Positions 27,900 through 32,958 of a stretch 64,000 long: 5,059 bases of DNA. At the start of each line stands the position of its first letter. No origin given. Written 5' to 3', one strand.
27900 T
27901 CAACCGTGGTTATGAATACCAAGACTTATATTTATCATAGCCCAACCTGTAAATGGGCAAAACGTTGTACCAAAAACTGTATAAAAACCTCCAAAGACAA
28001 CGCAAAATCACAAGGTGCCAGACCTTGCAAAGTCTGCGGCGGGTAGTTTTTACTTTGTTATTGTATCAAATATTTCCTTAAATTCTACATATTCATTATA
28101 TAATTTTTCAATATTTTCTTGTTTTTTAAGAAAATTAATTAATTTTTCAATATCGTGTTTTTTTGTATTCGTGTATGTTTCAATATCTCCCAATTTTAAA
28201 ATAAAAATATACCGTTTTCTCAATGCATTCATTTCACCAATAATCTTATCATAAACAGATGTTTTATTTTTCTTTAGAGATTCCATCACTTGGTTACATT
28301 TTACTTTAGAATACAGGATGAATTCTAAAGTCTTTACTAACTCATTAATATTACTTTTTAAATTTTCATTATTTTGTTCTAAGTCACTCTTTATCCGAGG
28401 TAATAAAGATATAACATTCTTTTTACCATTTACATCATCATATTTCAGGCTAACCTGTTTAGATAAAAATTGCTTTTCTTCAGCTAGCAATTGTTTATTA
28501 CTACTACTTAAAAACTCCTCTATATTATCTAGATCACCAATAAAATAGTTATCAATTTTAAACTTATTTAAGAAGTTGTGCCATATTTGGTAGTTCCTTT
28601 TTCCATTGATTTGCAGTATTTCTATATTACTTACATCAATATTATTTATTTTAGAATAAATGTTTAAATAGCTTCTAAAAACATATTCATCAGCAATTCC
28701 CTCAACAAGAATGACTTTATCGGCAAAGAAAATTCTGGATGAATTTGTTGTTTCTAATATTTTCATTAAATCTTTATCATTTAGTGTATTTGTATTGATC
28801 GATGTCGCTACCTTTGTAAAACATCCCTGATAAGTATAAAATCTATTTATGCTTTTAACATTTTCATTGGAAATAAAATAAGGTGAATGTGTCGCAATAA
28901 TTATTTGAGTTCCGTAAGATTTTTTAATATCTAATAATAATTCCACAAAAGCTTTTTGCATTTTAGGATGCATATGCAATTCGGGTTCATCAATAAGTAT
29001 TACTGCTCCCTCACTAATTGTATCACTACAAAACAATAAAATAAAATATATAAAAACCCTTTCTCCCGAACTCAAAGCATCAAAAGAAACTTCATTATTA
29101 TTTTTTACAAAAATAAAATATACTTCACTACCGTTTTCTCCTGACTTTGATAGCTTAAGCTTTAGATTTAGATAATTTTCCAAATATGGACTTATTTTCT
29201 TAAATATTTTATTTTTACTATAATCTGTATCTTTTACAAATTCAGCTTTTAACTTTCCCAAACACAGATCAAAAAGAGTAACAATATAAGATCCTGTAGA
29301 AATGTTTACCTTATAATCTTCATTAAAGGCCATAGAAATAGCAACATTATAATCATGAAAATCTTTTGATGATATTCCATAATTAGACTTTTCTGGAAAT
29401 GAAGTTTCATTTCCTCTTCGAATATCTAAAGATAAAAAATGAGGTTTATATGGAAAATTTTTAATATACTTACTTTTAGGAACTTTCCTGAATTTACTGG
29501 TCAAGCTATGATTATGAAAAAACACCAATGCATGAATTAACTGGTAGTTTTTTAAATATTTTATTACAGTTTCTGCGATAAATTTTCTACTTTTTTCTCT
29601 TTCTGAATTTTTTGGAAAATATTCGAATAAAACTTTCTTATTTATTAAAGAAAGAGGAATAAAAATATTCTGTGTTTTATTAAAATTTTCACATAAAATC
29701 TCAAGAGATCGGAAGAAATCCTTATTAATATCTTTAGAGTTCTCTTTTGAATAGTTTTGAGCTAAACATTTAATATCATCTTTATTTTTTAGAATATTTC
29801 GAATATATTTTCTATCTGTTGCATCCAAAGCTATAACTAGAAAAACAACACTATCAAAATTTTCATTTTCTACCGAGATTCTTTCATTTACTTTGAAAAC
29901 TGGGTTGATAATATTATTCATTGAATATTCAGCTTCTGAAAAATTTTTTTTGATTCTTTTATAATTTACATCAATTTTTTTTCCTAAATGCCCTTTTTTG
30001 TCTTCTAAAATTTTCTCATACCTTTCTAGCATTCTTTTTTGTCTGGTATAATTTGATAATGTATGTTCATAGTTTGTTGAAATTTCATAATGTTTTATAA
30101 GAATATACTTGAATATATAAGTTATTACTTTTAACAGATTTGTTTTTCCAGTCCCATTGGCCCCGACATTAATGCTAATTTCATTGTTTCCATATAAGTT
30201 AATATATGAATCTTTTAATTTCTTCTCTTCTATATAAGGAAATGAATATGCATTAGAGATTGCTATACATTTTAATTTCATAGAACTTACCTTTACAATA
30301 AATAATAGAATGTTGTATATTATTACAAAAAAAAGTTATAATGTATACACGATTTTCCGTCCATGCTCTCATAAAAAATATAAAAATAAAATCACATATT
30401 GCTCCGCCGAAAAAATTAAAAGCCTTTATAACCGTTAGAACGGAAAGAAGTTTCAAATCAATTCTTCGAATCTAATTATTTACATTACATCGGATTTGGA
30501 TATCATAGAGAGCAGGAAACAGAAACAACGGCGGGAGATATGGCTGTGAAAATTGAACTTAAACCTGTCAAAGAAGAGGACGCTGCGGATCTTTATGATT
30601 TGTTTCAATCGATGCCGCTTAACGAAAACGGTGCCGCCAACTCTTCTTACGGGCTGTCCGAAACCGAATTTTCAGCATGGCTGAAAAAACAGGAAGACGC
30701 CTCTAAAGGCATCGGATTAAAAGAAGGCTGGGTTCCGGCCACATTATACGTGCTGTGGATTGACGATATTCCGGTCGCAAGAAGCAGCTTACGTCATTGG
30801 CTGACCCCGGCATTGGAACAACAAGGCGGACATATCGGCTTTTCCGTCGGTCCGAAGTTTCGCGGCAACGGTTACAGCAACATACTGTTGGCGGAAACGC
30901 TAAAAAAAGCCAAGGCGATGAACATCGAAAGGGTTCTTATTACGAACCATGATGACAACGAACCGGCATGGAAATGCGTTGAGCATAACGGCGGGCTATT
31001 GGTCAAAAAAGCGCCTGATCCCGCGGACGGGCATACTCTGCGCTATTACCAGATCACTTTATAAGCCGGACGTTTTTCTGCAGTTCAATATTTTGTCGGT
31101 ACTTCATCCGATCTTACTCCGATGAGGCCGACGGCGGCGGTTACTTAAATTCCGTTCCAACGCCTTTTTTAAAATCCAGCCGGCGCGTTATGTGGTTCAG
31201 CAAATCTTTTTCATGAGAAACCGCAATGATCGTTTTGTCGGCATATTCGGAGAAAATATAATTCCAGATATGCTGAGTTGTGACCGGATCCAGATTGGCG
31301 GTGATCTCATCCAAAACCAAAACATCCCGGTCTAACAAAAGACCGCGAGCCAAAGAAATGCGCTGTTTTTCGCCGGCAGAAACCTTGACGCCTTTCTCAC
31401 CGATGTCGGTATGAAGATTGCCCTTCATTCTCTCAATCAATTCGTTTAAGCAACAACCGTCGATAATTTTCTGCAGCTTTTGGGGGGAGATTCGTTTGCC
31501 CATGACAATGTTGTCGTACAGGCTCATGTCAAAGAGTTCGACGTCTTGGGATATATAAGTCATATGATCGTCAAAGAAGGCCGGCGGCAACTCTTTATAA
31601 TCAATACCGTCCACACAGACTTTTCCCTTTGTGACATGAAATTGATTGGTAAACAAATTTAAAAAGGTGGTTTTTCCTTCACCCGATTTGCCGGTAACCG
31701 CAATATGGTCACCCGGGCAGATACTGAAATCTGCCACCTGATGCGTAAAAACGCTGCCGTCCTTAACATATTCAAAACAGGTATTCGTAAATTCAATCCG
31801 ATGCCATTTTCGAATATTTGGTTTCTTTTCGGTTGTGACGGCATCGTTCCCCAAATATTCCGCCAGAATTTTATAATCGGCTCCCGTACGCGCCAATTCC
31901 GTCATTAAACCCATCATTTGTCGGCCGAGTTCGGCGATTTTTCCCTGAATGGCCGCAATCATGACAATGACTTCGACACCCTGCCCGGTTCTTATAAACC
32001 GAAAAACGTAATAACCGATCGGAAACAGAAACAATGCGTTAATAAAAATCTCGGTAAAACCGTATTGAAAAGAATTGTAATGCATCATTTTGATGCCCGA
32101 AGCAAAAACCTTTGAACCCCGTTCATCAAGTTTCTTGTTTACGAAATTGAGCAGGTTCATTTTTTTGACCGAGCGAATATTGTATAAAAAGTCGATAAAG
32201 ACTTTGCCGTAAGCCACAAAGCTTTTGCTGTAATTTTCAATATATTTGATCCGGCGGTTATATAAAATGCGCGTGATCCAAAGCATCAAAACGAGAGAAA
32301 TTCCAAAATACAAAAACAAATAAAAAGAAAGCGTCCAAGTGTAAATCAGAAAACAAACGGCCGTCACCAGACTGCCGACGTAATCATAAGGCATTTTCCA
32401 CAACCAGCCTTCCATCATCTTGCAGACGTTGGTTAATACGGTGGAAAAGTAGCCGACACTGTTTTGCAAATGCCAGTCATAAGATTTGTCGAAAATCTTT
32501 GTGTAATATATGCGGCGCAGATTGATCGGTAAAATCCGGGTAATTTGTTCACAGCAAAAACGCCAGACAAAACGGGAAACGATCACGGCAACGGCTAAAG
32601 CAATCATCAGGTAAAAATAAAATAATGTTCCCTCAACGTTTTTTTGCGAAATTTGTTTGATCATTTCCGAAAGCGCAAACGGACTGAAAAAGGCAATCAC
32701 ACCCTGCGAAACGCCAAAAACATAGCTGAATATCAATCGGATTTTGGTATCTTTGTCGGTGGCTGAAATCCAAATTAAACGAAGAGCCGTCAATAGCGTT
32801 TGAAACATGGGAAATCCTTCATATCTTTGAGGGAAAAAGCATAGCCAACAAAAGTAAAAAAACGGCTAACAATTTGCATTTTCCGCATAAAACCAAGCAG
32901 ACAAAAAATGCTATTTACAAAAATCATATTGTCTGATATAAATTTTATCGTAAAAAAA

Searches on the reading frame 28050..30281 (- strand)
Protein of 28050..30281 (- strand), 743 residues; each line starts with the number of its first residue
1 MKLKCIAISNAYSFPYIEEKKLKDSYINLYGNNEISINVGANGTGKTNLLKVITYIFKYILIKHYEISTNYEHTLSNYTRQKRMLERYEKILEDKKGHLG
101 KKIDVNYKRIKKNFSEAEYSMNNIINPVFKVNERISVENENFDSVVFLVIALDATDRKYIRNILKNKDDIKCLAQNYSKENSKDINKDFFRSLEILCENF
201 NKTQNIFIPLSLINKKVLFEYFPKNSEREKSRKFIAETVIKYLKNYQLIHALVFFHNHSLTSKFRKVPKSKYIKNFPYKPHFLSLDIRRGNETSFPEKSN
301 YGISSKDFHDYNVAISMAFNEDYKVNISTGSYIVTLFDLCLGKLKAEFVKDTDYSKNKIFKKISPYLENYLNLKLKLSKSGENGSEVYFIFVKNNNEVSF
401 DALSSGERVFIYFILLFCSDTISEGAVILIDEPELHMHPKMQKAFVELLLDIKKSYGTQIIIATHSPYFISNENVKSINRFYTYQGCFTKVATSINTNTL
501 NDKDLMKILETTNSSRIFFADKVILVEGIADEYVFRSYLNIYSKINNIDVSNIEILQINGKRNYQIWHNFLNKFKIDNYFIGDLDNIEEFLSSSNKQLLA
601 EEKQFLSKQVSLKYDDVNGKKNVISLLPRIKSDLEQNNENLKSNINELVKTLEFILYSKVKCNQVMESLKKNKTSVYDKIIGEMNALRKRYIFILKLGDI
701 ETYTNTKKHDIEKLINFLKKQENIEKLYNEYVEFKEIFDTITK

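Call 50: search_protein_families(library=pfam, proteins=[window:28050-30281:-], max_evalue=0.00001)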
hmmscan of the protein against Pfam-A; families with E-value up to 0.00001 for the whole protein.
window:28050-30281:- (743 aa): 4 families
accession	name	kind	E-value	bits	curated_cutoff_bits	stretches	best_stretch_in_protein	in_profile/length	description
PF13304.12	AAA_21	-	4.7e-24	86.4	27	1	356-471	207-304/304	AAA domain, putative AbiEii toxin, Type IV TA system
PF13175.12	AAA_15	-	7.7e-20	72.3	32.1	1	20-470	12-374/374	AAA ATPase domain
PF20469.4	OLD-like_TOPRIM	-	2.5e-15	57.2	23.2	1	518-585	1-67/67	Overcoming lysogenization defect protein-like, TOPRIM domain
PF02463.25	SMC_N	-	1.4e-09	38.1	40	1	23-473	14-205/220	RecF/RecN/SMC N terminal domain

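Call 51: search_protein_families(library=padloc, proteins=[window:28050-30281:-], max_evalue=0.01)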
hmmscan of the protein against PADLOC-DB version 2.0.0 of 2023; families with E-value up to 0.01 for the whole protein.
window:28050-30281:- (743 aa): 105 families (the best 25 are shown)
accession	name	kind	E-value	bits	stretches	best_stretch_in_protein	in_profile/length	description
PDLC02358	Old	-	9.7e-32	108.5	1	426-740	286-577/578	Old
PDLC02980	AriA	-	9.4e-25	86.2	1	39-471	5-304/304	-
PDLC00070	GajA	-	2.2e-24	84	1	396-669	289-527/596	AAA ATPase domain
PDLC00093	GajA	-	2.5e-22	77.4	2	427-650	384-591/736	AAA ATPase domain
PDLC00091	GajA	-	5.9e-22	76.2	1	426-690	298-560/627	AAA ATPase domain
PDLC00067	GajA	-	6.3e-22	75.8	1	427-637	307-518/604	AAA ATPase domain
PDLC00065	GajA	-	1e-21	75.4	1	426-681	335-584/670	AAA ATPase domain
PDLC00303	PtuA1|PtuA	-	4.3e-21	73.4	1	387-523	200-334/386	AAA ATPase domain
PDLC02979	AriA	-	4.9e-21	73.9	1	20-470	12-373/373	-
PDLC00099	GajA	-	1.5e-20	71.7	1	399-688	273-553/626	AAA ATPase domain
PDLC00088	GajA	-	2.9e-20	71.4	1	424-647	33-272/372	AAA ATPase domain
PDLC00096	GajA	-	3.2e-20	70.4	1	406-677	269-537/630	AAA ATPase domain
PDLC00071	GajA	-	1.1e-19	68.7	1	428-682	277-521/588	AAA ATPase domain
PDLC02335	AbiLi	-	2e-19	67.8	1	36-478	79-243/326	AbiLi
PDLC00289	PtuA1|PtuA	-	3.5e-19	67.1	2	349-478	175-300/404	AAA ATPase domain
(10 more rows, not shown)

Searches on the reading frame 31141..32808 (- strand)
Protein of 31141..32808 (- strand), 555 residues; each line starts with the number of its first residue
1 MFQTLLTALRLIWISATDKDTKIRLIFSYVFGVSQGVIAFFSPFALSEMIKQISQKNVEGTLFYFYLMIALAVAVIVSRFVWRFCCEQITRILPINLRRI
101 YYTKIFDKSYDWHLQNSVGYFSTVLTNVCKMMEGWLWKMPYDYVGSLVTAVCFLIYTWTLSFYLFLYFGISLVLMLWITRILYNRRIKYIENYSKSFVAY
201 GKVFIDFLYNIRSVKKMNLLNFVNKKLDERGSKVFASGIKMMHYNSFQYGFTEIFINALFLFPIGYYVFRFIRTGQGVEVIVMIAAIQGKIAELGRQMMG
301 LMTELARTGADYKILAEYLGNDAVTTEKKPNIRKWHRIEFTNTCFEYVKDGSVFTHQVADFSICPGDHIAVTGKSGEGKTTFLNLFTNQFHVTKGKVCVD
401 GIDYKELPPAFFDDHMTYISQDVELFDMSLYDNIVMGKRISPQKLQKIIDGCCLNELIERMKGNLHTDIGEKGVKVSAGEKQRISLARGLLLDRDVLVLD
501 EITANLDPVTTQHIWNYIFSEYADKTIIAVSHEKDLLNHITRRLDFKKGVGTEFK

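Call 50: search_protein_families(library=pfam, proteins=[window:31141-32808:-], max_evalue=0.00001)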
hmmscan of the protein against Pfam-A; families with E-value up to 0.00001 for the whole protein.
window:31141-32808:- (555 aa): 2 families
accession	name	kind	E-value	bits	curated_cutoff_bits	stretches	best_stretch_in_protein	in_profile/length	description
PF00664.28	ABC_membrane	-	3.6e-24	86.3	28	1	25-276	1-254/274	ABC transporter transmembrane region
PF00005.33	ABC_tran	-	5.9e-22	79.2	25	1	359-504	4-137/137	ABC transporter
